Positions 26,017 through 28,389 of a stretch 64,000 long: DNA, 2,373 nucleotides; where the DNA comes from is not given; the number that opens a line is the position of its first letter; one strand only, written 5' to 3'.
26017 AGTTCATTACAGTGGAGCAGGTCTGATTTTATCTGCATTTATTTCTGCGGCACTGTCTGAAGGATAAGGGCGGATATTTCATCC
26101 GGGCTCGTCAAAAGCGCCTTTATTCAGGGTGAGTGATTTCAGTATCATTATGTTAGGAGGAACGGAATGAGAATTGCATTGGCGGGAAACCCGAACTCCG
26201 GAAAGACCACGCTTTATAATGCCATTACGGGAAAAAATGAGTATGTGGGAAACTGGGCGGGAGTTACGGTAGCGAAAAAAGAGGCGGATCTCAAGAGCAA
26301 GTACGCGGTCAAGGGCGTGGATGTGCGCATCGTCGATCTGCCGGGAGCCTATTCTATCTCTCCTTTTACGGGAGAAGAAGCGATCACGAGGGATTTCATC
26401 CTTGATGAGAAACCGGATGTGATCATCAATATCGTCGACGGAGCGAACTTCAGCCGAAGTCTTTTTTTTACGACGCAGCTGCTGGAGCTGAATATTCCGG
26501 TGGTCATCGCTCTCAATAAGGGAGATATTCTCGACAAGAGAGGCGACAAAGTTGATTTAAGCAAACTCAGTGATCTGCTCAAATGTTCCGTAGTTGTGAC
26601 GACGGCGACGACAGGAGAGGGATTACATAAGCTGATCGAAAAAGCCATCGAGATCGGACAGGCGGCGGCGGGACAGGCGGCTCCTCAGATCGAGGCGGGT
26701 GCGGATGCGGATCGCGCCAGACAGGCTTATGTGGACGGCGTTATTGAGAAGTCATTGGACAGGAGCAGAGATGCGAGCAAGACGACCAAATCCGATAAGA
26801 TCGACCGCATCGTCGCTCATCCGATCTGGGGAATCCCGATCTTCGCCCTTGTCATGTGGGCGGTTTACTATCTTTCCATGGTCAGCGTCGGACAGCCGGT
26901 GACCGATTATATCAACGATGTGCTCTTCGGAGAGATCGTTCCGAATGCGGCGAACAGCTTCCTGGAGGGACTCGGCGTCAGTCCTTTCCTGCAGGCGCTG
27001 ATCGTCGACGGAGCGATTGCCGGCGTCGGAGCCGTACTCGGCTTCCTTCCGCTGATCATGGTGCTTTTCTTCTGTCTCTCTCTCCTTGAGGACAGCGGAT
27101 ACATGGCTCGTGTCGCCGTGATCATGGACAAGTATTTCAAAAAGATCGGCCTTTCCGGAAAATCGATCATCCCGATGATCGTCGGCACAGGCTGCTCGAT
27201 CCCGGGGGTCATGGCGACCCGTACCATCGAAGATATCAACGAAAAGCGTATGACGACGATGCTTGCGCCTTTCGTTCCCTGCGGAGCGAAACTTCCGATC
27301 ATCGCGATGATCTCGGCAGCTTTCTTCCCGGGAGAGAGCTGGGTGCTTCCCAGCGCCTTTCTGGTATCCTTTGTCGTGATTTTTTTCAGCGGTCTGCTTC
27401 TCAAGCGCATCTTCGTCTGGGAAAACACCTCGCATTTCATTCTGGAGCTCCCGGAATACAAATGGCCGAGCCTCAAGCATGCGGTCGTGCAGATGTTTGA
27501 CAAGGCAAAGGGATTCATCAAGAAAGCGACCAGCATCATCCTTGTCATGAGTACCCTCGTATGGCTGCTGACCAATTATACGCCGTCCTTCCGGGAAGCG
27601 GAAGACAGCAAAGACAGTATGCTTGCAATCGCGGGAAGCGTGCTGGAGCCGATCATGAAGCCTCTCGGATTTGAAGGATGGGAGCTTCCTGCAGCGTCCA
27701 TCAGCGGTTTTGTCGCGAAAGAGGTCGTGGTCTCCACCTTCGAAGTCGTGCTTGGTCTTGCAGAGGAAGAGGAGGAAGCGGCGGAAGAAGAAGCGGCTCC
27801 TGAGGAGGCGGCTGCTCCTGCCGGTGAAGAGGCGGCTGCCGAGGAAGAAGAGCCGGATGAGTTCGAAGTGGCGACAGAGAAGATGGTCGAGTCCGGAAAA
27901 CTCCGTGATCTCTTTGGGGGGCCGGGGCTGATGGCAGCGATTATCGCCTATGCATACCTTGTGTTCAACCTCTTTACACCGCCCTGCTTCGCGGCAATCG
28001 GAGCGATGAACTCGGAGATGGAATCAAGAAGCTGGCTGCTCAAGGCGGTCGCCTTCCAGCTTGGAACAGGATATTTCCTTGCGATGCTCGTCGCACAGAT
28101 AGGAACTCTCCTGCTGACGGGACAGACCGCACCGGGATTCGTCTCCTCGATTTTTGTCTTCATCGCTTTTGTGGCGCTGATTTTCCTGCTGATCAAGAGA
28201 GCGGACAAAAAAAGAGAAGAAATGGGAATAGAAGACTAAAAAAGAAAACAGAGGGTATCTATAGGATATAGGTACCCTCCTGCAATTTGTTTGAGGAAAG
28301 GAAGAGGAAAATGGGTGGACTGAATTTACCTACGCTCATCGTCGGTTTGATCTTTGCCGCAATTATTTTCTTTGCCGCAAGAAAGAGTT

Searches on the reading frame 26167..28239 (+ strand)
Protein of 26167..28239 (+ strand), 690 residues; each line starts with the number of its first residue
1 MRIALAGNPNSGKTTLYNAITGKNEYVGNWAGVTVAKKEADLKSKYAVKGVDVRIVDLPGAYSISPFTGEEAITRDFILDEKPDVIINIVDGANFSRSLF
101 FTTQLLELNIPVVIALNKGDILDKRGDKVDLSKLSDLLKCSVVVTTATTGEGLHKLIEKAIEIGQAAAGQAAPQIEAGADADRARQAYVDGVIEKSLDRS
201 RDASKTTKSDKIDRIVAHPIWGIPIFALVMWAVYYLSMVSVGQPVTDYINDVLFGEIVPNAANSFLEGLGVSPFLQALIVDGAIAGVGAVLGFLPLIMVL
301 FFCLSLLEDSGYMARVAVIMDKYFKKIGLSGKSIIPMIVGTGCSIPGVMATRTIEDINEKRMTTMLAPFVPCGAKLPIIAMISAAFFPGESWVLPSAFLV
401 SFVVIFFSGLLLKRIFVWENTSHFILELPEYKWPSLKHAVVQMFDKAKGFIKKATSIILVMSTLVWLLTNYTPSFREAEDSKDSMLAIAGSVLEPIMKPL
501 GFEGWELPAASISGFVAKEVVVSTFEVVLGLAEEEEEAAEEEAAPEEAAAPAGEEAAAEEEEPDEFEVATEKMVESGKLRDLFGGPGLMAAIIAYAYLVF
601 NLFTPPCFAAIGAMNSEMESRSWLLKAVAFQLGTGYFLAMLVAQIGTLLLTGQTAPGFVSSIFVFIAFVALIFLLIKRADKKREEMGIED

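Call 39: search_protein_families(library=pfam, proteins=[window:26167-28239:+], max_evalue=0.01)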
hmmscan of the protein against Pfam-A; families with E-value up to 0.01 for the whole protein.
window:26167-28239:+ (690 aa): 10 families
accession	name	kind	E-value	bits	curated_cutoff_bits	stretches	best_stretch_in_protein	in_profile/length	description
PF02421.24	FeoB_N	-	1.1e-55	187.9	27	1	2-159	2-155/156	Ferrous iron transport protein B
PF07670.19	Gate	-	5.9e-34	117.1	29.6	2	290-385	1-103/104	Nucleoside recognition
PF01926.29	MMR_HSR1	-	2.4e-17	63.5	21.9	1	2-118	1-113/113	50S ribosome-binding GTPase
PF07664.17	FeoB_C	-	1.1e-12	47.9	26.6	1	395-446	2-54/54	Ferrous iron transport protein B C terminus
PF09439.16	SRPRB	-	1.4e-05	25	25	1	3-121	6-121/178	Signal recognition particle receptor beta subunit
PF00009.33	GTP_EFTU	-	0.00023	21.2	26.5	0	32-162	54-184/188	Elongation factor Tu GTP binding domain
PF00350.29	Dynamin_N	-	0.0022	18.4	27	0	44-94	94-140/168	Dynamin family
PF03029.23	ATP_bind_1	-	0.0031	17.8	27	0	52-147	92-192/240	Conserved hypothetical ATP binding protein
PF04548.22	AIG1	-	0.0032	17.3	27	1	2-87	2-88/212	AIG1 family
PF03193.22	RsgA_GTPase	-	0.007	16.6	30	0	104-159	48-103/174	RsgA GTPase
